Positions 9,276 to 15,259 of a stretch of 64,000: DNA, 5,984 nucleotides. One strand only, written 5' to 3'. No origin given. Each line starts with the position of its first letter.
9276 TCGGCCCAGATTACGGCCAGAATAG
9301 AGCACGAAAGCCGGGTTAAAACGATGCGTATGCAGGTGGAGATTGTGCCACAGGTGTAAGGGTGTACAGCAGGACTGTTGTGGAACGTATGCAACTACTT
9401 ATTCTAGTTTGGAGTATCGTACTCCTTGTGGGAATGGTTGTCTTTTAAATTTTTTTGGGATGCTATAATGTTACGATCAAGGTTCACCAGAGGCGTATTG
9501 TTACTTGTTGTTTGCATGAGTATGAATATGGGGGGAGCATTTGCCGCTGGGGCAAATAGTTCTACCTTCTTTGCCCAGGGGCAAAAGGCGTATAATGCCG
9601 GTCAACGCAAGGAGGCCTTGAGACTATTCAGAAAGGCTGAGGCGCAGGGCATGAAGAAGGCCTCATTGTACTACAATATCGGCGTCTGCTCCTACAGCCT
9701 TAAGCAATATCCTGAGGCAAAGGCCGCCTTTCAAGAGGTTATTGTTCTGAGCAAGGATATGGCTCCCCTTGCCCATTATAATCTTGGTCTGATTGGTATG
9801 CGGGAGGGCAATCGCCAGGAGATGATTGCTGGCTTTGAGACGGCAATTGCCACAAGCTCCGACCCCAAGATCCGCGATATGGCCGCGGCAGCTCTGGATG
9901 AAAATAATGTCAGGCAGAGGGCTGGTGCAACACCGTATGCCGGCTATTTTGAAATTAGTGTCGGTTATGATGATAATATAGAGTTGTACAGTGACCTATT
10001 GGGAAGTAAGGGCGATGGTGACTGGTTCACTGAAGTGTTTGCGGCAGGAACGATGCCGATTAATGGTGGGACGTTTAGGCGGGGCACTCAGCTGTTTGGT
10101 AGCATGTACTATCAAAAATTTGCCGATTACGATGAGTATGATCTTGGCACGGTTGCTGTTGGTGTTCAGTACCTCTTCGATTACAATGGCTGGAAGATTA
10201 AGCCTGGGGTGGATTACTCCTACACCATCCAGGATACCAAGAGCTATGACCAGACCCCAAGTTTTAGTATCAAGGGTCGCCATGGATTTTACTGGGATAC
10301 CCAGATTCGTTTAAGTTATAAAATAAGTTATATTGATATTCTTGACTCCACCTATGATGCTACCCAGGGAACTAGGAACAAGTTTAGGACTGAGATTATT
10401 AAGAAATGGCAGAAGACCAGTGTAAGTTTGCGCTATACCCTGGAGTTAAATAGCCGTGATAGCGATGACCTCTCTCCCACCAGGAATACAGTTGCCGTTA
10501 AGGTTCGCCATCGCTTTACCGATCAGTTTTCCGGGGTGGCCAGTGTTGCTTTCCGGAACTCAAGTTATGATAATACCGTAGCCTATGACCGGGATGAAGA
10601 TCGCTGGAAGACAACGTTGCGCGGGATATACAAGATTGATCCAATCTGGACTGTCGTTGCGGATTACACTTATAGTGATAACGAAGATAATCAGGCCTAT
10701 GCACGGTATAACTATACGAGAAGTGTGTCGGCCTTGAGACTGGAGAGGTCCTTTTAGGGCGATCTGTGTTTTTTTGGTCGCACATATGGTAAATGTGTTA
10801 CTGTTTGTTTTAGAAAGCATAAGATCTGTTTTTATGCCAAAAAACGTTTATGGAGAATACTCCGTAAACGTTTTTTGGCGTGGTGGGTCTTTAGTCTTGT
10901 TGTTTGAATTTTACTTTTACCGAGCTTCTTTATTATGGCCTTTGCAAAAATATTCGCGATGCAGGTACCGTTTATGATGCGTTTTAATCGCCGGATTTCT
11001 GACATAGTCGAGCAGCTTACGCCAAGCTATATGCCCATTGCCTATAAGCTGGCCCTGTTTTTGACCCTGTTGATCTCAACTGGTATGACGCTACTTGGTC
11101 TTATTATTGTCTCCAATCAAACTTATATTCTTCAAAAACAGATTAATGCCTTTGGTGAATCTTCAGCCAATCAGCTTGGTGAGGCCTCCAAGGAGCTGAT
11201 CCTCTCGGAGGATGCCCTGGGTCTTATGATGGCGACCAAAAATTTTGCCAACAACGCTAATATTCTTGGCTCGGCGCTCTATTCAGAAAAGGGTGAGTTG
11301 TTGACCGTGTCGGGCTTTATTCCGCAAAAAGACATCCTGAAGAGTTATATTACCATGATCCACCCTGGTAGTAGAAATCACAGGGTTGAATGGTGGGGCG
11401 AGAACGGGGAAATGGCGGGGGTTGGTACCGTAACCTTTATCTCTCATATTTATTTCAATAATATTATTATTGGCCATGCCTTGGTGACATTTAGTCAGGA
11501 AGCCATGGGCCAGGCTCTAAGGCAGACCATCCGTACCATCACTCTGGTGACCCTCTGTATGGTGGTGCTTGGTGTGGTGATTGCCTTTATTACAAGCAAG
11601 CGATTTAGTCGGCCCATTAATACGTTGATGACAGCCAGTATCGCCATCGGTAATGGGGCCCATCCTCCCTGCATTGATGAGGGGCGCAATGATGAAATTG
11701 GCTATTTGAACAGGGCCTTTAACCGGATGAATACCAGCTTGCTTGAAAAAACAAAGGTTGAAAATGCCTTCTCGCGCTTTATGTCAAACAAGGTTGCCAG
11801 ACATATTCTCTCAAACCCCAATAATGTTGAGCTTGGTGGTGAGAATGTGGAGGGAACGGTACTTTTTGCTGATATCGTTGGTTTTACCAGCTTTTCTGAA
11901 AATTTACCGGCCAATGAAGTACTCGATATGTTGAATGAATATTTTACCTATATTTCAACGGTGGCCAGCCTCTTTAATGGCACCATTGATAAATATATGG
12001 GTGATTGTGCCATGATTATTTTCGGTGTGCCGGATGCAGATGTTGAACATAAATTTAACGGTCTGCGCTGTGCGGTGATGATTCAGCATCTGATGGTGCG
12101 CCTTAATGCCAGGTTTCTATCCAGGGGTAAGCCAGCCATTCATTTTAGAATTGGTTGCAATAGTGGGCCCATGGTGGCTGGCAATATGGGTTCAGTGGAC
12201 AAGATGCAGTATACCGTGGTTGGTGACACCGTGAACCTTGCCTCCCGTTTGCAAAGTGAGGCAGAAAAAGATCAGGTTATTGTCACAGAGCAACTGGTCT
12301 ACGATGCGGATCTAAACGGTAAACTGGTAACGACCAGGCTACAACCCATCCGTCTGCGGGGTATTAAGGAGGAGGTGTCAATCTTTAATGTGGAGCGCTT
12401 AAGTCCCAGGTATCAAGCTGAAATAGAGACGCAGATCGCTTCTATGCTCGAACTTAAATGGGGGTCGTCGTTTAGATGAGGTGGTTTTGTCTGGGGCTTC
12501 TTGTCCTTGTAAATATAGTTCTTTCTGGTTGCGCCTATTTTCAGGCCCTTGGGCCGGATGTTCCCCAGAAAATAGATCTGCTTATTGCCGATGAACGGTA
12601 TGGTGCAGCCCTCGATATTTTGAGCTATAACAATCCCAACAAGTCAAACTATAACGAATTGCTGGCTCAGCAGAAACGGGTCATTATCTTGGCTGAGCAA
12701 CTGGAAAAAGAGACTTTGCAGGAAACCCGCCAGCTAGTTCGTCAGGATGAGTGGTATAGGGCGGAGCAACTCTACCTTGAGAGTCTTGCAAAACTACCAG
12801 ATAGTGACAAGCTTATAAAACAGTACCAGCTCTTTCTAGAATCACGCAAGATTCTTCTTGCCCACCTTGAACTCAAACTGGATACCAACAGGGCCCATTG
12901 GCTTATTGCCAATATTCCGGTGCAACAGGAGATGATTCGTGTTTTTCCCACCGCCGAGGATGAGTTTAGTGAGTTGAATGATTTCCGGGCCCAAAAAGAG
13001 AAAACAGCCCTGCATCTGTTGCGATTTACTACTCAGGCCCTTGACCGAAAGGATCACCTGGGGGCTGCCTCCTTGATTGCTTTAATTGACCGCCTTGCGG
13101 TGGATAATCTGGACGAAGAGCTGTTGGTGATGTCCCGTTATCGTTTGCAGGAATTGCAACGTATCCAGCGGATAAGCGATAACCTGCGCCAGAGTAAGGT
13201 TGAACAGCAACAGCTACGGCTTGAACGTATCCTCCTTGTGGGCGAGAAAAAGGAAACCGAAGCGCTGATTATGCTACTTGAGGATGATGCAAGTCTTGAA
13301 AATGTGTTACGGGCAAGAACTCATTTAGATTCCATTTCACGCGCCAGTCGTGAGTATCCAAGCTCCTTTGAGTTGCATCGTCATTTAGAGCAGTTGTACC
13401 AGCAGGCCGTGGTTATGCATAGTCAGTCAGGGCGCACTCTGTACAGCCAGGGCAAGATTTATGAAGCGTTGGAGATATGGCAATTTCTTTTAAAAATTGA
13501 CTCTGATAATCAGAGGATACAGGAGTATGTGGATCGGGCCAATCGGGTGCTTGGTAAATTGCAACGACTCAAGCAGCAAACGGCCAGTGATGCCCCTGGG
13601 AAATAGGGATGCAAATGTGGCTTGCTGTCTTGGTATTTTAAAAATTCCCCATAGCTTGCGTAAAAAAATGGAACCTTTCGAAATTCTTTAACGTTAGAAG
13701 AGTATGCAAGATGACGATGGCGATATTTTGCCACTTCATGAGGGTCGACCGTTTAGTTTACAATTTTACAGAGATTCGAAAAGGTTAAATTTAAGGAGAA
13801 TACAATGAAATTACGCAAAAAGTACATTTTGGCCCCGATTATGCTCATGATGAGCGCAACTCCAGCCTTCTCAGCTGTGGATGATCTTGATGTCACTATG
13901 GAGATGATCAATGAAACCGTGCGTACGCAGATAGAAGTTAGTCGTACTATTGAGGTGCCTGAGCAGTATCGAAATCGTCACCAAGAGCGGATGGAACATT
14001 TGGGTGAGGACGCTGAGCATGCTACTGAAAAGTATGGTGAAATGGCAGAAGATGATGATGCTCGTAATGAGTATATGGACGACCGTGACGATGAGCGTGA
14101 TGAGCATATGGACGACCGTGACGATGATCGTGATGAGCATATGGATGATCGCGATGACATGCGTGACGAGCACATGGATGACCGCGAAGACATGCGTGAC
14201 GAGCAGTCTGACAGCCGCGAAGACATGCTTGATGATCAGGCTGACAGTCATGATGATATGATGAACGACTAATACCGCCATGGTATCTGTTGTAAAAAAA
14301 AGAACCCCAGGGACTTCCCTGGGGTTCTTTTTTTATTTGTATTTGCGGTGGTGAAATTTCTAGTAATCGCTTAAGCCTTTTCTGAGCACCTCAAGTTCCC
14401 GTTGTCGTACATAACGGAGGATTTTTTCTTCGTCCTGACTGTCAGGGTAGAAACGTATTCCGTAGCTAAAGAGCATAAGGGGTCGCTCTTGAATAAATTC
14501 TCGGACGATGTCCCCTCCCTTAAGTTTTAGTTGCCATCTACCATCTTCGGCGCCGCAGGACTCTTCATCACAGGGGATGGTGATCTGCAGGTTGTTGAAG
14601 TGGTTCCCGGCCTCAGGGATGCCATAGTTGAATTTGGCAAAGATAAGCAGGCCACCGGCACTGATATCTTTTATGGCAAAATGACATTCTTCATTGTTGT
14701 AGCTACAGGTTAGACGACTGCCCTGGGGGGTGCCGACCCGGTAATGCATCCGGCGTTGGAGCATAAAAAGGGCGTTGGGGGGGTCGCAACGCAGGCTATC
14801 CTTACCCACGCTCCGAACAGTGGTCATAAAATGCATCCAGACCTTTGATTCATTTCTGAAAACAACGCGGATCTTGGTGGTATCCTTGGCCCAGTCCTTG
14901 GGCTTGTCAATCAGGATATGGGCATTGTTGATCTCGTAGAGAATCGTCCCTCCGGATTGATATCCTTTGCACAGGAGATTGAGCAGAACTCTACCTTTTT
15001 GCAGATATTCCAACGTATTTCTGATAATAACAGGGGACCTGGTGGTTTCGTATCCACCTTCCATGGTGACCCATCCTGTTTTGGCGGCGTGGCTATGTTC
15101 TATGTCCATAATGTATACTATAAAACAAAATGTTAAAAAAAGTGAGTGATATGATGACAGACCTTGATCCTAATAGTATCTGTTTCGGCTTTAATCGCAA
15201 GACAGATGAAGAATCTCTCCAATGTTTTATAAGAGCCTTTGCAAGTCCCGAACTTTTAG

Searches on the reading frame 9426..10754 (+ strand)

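Call 28: search_protein_families(library=pfam, proteins=[window:9426-10754:+], max_evalue=0.0001)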
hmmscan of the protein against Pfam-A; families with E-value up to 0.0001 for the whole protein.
window:9426-10754:+ (443 aa): 6 families
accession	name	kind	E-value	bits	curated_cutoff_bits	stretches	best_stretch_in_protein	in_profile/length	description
PF07719.23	TPR_2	-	5.5e-10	39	27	0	79-109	1-31/34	Tetratricopeptide repeat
PF00515.34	TPR_1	-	4.6e-07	29.8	27.8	1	79-108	1-30/34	Tetratricopeptide repeat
PF13432.12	TPR_16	-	2.5e-06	28.3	32.7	0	49-107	1-59/65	Tetratricopeptide repeat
PF13181.12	TPR_8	-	8.1e-06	26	25.7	0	79-106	1-28/34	Tetratricopeptide repeat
PF10082.15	BBP2_2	-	1.4e-05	24.6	23.7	1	353-439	293-376/378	Putative beta-barrel porin 2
PF13414.12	TPR_11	-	1.5e-05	25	26.8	0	90-123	5-37/42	TPR repeat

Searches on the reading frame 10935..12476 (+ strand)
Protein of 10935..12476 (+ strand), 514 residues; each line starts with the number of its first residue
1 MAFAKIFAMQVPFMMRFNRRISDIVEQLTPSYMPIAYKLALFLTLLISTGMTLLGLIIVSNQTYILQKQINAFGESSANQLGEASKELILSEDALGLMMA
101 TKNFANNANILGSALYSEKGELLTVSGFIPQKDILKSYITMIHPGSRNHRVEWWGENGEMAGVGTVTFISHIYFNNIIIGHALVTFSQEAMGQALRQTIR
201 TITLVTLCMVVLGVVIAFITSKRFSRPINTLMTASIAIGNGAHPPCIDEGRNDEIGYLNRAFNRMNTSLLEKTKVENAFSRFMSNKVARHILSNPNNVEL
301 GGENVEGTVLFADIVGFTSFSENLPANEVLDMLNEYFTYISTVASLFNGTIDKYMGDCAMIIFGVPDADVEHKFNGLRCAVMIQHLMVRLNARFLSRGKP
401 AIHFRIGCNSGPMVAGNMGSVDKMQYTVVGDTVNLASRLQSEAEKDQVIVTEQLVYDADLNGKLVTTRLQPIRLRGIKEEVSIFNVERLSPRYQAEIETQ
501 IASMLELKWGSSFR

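Call 28: search_protein_families(library=pfam, proteins=[window:10935-12476:+], max_evalue=0.0001)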
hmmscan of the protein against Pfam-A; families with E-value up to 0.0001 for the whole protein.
window:10935-12476:+ (514 aa): 2 families
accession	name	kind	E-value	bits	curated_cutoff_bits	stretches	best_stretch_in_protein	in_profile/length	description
PF00211.25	Guanylate_cyc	-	4e-27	95.4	21.9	1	308-484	10-179/183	Adenylate and Guanylate cyclase catalytic domain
PF00672.30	HAMP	-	1e-07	32.6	25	1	220-265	2-47/53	HAMP domain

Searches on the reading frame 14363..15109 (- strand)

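Call 29: search_protein_families(library=pfam, proteins=[window:14363-15109:-], max_evalue=0.0001)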
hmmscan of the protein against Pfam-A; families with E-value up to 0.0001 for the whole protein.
window:14363-15109:- (249 aa): 1 family
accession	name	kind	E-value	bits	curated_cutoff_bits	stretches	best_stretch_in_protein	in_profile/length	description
PF07238.19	PilZ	-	1.1e-06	29.4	22.5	1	118-235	1-101/102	PilZ domain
